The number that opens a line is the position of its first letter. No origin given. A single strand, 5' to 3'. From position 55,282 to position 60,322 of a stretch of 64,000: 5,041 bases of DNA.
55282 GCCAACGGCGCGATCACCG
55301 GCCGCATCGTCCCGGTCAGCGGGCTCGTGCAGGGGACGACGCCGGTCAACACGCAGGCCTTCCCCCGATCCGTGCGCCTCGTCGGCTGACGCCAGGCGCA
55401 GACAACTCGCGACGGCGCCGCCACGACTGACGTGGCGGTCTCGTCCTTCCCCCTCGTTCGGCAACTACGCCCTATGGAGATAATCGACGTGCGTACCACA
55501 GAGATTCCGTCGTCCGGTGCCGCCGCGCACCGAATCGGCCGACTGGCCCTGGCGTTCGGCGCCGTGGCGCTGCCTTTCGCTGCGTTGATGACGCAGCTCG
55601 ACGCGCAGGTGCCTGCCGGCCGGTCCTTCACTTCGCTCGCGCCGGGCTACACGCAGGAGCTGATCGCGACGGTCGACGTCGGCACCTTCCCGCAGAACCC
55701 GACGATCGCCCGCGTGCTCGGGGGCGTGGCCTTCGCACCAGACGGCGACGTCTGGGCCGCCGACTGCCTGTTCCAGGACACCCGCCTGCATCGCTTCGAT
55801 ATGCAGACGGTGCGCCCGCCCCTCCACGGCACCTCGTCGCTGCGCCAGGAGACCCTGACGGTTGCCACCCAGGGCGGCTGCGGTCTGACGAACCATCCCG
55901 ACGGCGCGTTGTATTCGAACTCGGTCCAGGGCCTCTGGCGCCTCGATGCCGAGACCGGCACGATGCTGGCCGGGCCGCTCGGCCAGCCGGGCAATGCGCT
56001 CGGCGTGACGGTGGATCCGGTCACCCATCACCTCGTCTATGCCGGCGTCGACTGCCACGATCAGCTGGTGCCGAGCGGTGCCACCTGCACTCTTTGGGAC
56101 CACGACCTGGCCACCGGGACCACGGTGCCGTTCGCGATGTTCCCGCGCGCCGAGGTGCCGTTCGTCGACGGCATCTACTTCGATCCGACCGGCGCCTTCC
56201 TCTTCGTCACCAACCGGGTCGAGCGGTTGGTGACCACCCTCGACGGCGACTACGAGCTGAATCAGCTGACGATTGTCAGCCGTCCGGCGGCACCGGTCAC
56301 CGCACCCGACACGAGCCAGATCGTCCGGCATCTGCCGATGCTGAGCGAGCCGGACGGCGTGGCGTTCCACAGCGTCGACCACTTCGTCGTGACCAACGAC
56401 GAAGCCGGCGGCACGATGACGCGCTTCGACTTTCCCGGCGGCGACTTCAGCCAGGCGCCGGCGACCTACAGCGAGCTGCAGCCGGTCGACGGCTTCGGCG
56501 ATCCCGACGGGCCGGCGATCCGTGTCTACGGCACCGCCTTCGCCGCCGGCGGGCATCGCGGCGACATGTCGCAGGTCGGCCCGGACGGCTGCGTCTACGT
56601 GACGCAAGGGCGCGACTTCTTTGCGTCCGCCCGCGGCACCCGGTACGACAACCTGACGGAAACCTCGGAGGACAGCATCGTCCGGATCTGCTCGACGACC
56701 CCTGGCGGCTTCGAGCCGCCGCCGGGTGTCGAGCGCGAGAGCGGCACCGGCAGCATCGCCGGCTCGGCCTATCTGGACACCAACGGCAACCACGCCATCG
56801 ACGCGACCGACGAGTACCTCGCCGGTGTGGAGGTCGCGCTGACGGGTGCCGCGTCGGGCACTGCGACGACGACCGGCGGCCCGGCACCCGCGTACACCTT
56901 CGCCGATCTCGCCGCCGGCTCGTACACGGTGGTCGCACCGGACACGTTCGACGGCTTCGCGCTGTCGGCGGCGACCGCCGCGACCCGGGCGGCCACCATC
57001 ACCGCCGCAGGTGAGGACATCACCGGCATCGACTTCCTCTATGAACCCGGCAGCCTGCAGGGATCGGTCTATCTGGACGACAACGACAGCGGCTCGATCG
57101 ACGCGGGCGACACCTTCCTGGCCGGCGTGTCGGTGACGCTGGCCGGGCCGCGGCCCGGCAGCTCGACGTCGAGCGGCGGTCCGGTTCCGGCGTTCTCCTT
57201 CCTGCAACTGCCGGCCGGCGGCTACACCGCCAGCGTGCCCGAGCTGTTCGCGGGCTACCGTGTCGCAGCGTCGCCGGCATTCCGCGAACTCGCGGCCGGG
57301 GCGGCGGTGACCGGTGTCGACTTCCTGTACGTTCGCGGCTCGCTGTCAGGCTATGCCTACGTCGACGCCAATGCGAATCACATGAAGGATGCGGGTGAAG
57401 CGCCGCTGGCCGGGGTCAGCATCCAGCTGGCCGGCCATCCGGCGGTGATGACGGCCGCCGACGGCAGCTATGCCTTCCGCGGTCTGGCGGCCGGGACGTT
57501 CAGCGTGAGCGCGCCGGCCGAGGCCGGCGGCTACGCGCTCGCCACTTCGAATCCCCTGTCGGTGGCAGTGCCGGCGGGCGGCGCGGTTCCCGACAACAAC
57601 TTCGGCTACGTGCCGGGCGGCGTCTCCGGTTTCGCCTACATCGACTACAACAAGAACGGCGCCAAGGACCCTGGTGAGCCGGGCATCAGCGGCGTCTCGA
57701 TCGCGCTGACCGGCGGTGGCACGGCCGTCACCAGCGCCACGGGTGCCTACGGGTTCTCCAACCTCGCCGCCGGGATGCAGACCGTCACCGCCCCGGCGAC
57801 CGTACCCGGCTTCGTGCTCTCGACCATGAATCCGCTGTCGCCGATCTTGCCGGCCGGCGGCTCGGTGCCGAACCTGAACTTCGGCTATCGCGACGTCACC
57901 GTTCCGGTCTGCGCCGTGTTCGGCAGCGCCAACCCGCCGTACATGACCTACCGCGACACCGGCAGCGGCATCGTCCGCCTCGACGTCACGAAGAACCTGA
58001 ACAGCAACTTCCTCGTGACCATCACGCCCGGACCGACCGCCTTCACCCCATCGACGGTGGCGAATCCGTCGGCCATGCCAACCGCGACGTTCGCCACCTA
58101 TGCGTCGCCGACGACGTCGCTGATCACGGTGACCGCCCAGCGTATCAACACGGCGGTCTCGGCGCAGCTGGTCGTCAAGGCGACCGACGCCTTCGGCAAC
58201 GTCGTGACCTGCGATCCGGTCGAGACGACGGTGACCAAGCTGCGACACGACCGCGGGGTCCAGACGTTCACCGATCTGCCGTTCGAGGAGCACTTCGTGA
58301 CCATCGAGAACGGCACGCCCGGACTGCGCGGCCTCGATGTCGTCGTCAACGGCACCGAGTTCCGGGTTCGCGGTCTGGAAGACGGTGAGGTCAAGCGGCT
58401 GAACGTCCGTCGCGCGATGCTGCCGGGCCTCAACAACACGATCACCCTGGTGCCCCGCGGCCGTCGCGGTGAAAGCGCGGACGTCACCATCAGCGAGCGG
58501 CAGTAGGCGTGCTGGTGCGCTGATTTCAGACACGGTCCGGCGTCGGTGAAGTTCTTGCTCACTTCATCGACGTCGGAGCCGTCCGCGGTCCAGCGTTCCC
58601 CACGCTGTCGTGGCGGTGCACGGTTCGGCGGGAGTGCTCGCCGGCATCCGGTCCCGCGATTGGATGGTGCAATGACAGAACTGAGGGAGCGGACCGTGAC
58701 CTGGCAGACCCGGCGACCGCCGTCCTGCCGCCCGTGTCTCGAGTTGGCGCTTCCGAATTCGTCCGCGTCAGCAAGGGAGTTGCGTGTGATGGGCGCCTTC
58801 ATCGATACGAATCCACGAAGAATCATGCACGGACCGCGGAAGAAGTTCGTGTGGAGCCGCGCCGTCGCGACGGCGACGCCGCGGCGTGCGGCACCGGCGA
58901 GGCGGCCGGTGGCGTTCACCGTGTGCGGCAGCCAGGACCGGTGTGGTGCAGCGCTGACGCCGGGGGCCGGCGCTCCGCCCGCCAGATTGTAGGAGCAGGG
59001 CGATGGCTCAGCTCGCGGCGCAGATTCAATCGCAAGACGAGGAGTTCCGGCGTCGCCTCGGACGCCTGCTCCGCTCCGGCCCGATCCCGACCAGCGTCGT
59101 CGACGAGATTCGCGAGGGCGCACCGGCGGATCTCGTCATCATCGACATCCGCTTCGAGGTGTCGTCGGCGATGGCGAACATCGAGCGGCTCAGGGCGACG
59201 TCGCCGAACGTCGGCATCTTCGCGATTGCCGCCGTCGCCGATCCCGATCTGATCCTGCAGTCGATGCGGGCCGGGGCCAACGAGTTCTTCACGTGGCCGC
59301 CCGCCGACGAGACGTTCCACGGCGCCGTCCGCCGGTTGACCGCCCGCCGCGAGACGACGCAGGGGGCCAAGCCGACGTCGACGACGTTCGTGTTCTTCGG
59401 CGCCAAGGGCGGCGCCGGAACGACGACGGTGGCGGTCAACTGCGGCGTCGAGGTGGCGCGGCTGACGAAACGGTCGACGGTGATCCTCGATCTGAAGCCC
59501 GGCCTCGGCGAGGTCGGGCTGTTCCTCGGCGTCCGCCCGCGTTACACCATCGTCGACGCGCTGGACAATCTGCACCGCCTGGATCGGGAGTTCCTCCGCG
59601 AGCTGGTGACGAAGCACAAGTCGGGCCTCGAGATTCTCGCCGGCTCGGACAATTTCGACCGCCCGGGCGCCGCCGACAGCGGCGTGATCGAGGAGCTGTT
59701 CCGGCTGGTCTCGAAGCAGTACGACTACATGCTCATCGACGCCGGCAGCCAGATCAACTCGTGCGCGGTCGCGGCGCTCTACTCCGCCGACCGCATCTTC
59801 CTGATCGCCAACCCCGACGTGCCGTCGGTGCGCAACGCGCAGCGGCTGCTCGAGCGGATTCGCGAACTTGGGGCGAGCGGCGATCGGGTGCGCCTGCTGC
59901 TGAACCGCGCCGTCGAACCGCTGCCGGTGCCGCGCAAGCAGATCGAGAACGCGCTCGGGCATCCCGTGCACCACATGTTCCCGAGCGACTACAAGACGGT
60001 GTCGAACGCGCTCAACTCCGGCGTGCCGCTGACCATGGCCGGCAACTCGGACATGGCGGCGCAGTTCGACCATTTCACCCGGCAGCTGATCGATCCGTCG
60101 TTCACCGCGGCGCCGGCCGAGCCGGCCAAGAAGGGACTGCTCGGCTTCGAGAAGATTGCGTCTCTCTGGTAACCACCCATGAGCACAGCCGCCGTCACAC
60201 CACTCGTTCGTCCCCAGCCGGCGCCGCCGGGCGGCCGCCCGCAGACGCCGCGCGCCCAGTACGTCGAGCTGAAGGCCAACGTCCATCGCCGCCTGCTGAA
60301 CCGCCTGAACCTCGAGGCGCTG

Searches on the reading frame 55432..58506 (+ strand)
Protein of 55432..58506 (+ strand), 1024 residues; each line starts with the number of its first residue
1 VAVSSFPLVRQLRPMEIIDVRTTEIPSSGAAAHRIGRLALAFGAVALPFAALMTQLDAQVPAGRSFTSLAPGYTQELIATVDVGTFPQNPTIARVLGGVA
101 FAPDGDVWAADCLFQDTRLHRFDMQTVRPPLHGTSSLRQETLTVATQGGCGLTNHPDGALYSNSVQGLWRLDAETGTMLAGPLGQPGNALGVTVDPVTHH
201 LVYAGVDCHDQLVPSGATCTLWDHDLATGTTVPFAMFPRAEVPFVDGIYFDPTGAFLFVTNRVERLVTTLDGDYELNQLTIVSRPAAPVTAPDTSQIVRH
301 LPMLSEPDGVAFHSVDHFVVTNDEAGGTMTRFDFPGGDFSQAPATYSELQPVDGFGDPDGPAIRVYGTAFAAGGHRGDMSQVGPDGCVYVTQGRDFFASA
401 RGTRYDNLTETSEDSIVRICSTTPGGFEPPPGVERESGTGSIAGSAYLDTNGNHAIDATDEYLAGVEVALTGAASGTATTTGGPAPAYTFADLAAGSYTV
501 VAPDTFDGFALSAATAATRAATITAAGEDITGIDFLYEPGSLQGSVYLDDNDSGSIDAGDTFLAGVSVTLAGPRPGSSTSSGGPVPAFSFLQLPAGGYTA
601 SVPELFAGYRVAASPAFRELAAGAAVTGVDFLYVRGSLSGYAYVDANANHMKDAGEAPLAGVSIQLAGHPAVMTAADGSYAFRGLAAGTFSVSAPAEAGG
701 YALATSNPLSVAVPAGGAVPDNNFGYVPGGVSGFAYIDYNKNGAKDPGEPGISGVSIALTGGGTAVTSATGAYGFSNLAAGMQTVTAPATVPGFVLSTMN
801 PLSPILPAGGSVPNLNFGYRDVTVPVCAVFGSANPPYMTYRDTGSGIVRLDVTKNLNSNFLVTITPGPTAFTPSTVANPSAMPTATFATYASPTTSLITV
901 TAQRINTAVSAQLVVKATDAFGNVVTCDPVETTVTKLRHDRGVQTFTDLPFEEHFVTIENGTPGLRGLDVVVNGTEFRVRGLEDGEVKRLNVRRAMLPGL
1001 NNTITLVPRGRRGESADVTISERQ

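Call 47: search_protein_families(library=pfam, proteins=[window:55432-58506:+], max_evalue=0.0001)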
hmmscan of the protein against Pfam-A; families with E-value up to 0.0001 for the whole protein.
window:55432-58506:+ (1024 aa): 4 families
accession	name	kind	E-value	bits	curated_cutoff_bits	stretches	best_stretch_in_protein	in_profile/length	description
PF17210.9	SdrD_B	-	5.4e-34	117.2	29.7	3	734-798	6-74/112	SdrD B-like domain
PF13620.12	CarboxypepD_reg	-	1.3e-13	51.5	32.3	1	652-713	7-71/82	Carboxypeptidase regulatory-like domain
PF13715.12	CarbopepD_reg_2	-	1.3e-08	35.2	32.2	0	457-501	7-49/88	CarboxypepD_reg-like domain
PF17802.7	SpaA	-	3.6e-07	30.7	23.1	0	653-717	10-80/91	Prealbumin-like fold domain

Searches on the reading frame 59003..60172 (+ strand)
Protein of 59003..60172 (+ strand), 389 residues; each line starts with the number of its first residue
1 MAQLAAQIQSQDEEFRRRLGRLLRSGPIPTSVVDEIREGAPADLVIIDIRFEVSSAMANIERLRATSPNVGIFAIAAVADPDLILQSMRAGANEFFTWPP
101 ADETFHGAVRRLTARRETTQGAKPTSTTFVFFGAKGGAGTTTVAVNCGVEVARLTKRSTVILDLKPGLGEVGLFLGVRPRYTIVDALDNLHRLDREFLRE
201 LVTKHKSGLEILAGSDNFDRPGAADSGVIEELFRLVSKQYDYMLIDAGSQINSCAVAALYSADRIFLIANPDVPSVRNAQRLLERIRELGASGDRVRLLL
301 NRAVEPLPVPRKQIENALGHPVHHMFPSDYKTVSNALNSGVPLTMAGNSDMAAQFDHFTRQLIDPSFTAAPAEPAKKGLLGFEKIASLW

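Call 47: search_protein_families(library=pfam, proteins=[window:59003-60172:+], max_evalue=0.0001)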
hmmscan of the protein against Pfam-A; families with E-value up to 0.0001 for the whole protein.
window:59003-60172:+ (389 aa): 3 families
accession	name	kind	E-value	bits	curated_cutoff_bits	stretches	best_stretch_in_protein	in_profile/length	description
PF13614.12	AAA_31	-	2.4e-09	37.8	27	1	130-289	5-167/177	AAA domain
PF16968.11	TadZ_N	-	8.9e-06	25.9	26.4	1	52-116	59-123/133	Pilus assembly protein TadZ N-terminal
PF00072.30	Response_reg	-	3.9e-05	24.2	30.2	1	33-108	35-109/111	Response regulator receiver domain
